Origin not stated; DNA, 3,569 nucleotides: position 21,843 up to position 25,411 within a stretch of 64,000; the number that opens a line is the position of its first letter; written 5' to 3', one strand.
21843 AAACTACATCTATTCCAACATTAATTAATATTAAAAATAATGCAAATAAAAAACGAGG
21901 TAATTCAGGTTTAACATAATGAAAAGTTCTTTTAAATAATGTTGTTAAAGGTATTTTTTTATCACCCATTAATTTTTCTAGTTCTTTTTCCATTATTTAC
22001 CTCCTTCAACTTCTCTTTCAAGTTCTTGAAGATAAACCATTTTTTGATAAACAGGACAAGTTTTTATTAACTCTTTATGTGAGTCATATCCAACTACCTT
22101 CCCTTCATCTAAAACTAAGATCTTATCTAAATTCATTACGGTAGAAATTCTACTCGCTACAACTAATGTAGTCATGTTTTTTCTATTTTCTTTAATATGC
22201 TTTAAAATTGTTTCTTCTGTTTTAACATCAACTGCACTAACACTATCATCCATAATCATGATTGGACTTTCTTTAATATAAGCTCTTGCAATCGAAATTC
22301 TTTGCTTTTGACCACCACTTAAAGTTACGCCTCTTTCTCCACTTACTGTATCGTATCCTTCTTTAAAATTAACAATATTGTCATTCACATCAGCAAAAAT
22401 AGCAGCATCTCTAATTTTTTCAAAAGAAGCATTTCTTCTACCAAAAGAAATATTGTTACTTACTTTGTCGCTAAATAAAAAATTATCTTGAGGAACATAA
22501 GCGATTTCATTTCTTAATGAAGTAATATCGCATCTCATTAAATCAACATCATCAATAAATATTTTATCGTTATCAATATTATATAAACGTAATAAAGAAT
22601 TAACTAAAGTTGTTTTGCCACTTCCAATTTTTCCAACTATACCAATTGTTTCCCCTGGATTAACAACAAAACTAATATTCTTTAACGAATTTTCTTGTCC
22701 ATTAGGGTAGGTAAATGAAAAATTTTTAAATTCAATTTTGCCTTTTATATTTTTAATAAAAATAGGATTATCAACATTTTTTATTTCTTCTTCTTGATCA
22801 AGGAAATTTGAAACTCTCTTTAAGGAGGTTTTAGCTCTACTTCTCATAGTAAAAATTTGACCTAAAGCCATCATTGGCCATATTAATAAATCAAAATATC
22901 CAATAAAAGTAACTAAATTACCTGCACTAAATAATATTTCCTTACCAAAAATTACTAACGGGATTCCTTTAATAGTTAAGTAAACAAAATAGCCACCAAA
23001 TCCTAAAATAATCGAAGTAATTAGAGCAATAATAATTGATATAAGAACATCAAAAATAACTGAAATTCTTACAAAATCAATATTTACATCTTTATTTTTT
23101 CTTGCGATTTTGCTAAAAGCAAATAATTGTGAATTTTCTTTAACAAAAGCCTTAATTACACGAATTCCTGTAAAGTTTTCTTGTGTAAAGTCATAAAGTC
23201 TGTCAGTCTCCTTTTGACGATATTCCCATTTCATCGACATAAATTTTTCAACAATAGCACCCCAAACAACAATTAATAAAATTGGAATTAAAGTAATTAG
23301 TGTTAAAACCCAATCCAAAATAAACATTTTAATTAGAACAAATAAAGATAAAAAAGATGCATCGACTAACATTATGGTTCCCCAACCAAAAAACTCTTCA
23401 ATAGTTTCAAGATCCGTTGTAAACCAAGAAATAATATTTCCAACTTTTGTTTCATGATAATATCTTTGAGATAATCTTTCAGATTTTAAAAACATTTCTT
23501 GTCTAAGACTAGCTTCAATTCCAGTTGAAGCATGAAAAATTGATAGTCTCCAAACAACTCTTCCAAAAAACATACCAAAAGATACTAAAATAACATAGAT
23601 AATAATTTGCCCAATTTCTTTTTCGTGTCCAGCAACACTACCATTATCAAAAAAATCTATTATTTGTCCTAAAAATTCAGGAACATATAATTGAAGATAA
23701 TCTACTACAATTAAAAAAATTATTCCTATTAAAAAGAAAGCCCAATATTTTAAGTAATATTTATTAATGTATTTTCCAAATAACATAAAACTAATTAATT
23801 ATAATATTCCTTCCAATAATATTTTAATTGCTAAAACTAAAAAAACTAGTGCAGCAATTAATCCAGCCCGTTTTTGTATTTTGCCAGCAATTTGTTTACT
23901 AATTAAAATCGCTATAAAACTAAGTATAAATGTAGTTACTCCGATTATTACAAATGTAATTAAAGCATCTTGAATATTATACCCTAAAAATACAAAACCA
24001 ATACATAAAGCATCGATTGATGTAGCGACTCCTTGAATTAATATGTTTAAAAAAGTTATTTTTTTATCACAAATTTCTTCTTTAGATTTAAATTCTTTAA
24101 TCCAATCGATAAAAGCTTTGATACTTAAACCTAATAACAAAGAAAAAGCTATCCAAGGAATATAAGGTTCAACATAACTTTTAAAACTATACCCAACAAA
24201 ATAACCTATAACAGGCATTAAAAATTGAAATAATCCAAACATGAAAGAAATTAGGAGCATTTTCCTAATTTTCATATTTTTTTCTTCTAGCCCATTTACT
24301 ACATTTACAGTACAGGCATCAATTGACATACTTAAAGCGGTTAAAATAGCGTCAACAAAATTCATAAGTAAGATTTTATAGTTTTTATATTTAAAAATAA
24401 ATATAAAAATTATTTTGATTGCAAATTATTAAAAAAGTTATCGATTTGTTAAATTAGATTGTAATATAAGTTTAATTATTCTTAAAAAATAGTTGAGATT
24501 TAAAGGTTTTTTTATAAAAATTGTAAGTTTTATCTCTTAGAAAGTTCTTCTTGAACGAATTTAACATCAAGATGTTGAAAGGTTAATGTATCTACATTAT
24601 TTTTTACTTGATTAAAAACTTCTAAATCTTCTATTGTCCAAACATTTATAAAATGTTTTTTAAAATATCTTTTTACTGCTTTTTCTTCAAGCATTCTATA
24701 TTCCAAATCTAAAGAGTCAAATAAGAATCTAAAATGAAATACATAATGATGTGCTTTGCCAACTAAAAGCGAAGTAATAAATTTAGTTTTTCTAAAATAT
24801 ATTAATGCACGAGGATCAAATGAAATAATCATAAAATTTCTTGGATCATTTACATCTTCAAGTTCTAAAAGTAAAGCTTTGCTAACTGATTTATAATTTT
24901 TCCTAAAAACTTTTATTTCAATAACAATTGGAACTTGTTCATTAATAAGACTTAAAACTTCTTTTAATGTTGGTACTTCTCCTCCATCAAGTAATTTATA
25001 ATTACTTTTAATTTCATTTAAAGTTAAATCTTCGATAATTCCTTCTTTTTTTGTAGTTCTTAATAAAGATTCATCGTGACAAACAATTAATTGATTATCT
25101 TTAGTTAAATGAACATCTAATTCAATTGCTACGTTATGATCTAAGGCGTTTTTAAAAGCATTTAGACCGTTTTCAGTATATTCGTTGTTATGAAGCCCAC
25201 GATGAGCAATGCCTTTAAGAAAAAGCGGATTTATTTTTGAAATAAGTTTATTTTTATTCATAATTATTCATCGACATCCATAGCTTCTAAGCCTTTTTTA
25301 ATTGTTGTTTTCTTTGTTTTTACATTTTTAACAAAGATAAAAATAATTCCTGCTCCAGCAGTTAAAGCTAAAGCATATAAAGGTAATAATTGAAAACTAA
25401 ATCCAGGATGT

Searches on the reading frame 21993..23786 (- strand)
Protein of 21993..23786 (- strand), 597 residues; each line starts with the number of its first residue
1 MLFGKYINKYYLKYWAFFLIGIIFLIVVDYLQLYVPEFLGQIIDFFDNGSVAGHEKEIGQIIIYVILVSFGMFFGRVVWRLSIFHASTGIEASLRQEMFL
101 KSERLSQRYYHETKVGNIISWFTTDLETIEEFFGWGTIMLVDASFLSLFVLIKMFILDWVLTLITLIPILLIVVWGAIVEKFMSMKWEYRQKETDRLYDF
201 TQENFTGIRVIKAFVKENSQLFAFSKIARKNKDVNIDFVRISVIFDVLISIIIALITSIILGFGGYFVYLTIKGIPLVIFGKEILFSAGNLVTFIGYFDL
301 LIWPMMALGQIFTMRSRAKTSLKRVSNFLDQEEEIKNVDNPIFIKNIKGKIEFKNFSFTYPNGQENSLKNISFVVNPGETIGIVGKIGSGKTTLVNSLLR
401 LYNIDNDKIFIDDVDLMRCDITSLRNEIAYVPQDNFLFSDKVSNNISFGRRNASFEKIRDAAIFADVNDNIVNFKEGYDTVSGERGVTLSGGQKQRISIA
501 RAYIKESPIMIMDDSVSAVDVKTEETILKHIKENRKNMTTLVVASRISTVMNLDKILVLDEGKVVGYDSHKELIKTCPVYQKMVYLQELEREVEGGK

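Call 50: search_protein_families(library=pfam, proteins=[window:21993-23786:-])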
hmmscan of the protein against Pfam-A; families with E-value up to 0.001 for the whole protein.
window:21993-23786:- (597 aa): 3 families
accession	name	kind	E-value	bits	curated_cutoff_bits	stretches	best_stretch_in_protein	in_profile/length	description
PF00664.28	ABC_membrane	-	2.8e-31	109.7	28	1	18-304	1-273/274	ABC transporter transmembrane region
PF00005.33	ABC_tran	-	1.7e-28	100.4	25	1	368-515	1-135/137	ABC transporter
PF02463.25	SMC_N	-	1.7e-06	28.1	40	1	392-557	38-209/220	RecF/RecN/SMC N terminal domain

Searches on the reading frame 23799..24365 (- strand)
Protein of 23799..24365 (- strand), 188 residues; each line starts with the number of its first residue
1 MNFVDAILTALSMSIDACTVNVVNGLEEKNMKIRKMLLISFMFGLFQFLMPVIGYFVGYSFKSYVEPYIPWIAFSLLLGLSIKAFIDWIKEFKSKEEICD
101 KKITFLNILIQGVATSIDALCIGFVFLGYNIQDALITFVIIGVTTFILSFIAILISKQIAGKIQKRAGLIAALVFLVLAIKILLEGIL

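Call 50: search_protein_families(library=pfam, proteins=[window:23799-24365:-])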
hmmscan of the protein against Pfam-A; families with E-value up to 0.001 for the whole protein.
window:23799-24365:- (188 aa): 1 family
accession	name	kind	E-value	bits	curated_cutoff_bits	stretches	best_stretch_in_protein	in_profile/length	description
PF02659.21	Mntp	-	7.6e-34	117.1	24.4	1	31-183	2-152/152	Putative manganese efflux pump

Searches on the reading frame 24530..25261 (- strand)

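Call 50: search_protein_families(library=pfam, proteins=[window:24530-25261:-])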
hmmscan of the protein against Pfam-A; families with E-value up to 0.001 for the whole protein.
window:24530-25261:- (243 aa): 1 family
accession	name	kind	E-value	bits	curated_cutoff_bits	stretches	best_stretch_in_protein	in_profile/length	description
PF03009.23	GDPD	-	1.6e-24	87.8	23.6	1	20-161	1-159/244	Glycerophosphoryl diester phosphodiesterase family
